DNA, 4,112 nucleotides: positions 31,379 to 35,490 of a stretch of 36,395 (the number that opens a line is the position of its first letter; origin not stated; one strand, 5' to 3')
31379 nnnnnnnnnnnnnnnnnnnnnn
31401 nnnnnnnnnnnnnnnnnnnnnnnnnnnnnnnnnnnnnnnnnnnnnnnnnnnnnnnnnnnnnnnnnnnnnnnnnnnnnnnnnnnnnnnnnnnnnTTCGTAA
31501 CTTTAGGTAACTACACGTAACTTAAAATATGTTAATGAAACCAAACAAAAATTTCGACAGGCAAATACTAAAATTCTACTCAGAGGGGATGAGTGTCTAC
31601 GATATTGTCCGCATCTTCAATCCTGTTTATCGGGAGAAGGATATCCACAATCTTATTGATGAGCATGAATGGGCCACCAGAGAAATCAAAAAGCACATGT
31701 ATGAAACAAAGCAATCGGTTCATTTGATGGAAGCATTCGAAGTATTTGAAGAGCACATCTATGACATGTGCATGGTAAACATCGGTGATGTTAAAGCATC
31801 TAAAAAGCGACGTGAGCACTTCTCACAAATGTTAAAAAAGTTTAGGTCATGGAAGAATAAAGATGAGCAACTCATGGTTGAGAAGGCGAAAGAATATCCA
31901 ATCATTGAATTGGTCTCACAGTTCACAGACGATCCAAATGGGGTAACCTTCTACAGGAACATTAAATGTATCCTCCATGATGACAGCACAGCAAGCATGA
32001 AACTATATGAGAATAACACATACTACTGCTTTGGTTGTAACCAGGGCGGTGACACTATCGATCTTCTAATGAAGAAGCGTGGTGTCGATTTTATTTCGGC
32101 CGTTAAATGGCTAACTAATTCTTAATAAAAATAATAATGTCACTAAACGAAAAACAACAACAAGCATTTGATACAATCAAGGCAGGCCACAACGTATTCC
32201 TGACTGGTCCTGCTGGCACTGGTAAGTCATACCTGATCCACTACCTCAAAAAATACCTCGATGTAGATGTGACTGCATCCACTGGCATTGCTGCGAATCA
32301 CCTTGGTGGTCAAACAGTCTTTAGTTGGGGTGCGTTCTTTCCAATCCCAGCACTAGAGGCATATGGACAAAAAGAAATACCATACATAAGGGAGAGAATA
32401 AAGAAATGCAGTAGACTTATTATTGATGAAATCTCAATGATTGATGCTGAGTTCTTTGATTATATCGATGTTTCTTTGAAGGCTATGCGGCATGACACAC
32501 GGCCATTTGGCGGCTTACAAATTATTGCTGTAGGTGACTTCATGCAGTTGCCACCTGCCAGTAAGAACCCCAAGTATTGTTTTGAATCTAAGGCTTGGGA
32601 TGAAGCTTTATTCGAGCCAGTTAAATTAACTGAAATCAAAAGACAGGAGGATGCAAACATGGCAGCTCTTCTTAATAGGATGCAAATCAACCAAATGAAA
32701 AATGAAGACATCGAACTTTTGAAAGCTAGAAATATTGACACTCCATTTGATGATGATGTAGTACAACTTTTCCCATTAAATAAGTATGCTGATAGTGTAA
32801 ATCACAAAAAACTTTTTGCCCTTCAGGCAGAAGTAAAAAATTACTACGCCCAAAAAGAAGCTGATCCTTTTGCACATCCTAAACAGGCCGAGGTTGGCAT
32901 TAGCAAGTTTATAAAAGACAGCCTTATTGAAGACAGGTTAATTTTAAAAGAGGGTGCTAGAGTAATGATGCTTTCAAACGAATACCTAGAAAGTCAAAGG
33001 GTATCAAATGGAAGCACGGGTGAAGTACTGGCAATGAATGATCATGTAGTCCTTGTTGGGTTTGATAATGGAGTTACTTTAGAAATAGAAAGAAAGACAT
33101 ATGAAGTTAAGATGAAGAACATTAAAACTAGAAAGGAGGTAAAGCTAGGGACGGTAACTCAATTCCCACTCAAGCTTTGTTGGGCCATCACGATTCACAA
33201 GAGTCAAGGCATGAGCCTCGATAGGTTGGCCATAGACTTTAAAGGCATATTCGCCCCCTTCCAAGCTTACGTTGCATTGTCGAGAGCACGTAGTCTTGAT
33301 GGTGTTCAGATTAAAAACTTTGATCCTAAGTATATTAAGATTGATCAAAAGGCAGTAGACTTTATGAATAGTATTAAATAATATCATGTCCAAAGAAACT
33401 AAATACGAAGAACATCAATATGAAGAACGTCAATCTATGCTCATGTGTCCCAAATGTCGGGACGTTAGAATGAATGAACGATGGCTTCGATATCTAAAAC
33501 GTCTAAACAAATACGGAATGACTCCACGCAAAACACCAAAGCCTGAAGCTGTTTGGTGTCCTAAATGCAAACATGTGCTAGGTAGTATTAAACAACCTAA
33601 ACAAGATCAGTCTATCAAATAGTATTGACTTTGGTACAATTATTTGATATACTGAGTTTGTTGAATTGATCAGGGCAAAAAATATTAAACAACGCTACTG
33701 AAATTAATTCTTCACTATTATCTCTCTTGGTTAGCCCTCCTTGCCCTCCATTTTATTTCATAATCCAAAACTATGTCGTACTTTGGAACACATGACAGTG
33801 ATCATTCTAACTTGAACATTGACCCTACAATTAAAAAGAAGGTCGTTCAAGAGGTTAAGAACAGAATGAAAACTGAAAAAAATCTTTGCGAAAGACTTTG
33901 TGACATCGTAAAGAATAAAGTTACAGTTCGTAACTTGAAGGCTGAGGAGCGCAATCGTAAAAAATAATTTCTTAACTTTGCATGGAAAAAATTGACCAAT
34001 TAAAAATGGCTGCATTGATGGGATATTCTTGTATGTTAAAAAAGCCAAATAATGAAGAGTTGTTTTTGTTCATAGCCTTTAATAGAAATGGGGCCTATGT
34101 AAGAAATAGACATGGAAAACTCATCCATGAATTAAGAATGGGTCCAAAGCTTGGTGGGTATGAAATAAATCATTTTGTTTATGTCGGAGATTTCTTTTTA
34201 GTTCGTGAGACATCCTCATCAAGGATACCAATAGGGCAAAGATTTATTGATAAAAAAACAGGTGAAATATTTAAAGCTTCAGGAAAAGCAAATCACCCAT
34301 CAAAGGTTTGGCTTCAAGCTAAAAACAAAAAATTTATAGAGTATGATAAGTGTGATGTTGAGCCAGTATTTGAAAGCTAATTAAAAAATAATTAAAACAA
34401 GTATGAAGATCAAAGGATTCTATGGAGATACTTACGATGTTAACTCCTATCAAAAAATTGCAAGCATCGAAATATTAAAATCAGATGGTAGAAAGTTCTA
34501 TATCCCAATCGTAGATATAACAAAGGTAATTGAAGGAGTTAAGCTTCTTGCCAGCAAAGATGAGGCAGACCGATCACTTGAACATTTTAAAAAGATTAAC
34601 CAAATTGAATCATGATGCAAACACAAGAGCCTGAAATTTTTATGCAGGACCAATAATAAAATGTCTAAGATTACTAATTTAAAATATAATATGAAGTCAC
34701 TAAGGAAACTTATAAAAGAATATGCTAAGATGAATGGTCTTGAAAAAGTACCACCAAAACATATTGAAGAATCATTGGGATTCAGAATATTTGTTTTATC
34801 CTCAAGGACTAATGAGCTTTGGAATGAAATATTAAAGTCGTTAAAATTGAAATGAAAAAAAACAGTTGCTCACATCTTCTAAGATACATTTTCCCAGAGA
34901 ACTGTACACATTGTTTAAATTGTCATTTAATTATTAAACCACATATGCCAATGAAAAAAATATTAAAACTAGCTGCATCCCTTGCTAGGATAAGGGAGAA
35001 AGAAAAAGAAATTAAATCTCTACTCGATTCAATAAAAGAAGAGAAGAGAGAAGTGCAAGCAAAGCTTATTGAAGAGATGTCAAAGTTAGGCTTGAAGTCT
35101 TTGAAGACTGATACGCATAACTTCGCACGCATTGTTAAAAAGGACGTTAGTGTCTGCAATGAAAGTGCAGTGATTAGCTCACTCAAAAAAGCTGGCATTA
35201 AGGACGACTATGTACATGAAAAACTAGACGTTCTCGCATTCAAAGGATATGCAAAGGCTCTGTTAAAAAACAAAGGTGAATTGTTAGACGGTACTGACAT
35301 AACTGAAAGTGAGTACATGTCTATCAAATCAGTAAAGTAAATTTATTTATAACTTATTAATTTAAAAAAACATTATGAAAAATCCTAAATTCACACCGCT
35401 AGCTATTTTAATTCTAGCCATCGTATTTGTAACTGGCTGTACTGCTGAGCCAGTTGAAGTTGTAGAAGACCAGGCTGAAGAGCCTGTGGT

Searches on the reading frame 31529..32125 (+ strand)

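Call 11: search_protein_families(library=pfam, proteins=[window:31529-32125:+], max_evalue=0.01)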
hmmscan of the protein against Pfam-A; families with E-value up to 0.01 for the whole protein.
window:31529-32125:+ (198 aa): 1 family
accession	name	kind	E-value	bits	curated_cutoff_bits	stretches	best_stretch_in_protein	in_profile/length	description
PF01807.25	Zn_ribbon_DnaG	-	6.5e-12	45.6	24.9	1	146-196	35-86/98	CHC2 zinc finger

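Call 12: search_protein_families(library=phrogs, proteins=[window:31529-32125:+], max_evalue=0.001)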
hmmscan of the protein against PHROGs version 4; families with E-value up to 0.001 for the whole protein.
window:31529-32125:+ (198 aa): 8 families
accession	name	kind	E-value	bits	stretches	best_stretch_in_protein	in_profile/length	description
phrog_11992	-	unknown function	5.3e-14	53.8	1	143-196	28-80/177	-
phrog_360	-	DNA, RNA and nucleotide metabolism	5.7e-11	43.6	1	125-194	8-82/133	DNA primase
phrog_6444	-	DNA, RNA and nucleotide metabolism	9.2e-10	38.9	1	146-196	39-90/577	DNA primase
phrog_26824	-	unknown function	6.4e-09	35.5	1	143-195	26-83/868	-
phrog_47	-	DNA, RNA and nucleotide metabolism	3.2e-07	30.2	1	101-195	7-104/947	DNA primase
phrog_510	-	DNA, RNA and nucleotide metabolism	1.5e-06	28.2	1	162-196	65-98/667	DNA primase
phrog_18097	-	DNA, RNA and nucleotide metabolism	3.3e-06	27.8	1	145-197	35-88/199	DNA primase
phrog_5311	-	DNA, RNA and nucleotide metabolism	1.1e-05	24.9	1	152-193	110-153/692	helicase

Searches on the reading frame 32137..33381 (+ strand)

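Call 11: search_protein_families(library=pfam, proteins=[window:32137-33381:+], max_evalue=0.01)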
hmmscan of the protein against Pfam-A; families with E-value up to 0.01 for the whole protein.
window:32137-33381:+ (414 aa): 13 families
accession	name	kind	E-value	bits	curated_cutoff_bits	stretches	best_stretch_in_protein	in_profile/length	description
PF05970.20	PIF1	-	3.8e-32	112.1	25.9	1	3-176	2-195/223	PIF1-like helicase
PF13604.12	AAA_30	-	5.8e-13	49.4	27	1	3-198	2-183/191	AAA domain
PF02689.20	Herpes_Helicase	-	3.1e-12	45.8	27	2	326-392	708-776/808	Helicase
PF13245.12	AAA_19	-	1.2e-09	38.9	25.1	1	7-141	1-132/134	AAA domain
PF13191.12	AAA_16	-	1.7e-05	25.8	32.6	1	8-44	13-51/167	AAA ATPase domain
PF13479.12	AAA_24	-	4.2e-05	23.9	27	1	19-120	4-94/195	AAA domain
PF00270.35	DEAD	-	0.00014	22.1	26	1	5-33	2-30/167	DEAD/DEAH box helicase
PF02562.22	PhoH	-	0.00053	20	27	1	4-33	6-35/205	PhoH-like protein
PF13401.12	AAA_22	-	0.00091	20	27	1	19-130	7-119/130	AAA domain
PF01078.27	Mg_chelatase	-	0.004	17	20.3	1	8-41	12-46/207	Magnesium chelatase, subunit ChlI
PF12775.13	AAA_7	-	0.0069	16.4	25.8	0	14-48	30-64/181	P-loop containing dynein motor region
PF18335.7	SH3_13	-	0.0079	16.4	41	0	267-303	23-57/65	ATP-dependent RecD-like DNA helicase SH3 domain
PF13538.12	UvrD_C_2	-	0.009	16.3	27.4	0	348-385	2-46/52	UvrD-like helicase C-terminal domain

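Call 12: search_protein_families(library=phrogs, proteins=[window:32137-33381:+], max_evalue=0.001)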
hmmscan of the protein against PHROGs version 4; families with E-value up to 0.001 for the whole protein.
window:32137-33381:+ (414 aa): 6 families
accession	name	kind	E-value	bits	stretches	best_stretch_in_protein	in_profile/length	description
phrog_325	-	DNA, RNA and nucleotide metabolism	7.2e-69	234.1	1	1-413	469-890/986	Dda-like helicase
phrog_30356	-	DNA, RNA and nucleotide metabolism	2.7e-31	109.4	2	9-320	10-322/823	helicase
phrog_4412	-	DNA, RNA and nucleotide metabolism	2.8e-22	79.9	2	2-184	330-503/743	exonuclease V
phrog_25471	-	unknown function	7.7e-10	40.1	1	1-61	1-73/162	-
phrog_170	-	other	3.1e-07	31.1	1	3-42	76-117/323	PhoH-like phosphate starvation-inducible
phrog_1967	-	DNA, RNA and nucleotide metabolism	0.00096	18.8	0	1-41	151-190/776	DNA helicase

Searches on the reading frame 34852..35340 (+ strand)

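Call 94: search_protein_families(library=pfam, proteins=[window:34852-35340:+], max_evalue=0.01)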
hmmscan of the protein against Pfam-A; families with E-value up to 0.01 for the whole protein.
window:34852-35340:+ (162 aa): 3 families
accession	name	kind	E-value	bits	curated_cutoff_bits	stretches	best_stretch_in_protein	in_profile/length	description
PF23984.1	DUF7307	-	2.5e-06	27.9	27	1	37-144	2-112/129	Pam3 gp33-like protein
PF09753.14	Use1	-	0.0042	17.2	38.3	1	43-105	130-191/243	Membrane fusion protein Use1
PF05565.16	Sipho_Gp157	-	0.0092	16.4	28.6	0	35-159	47-162/162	Siphovirus Gp157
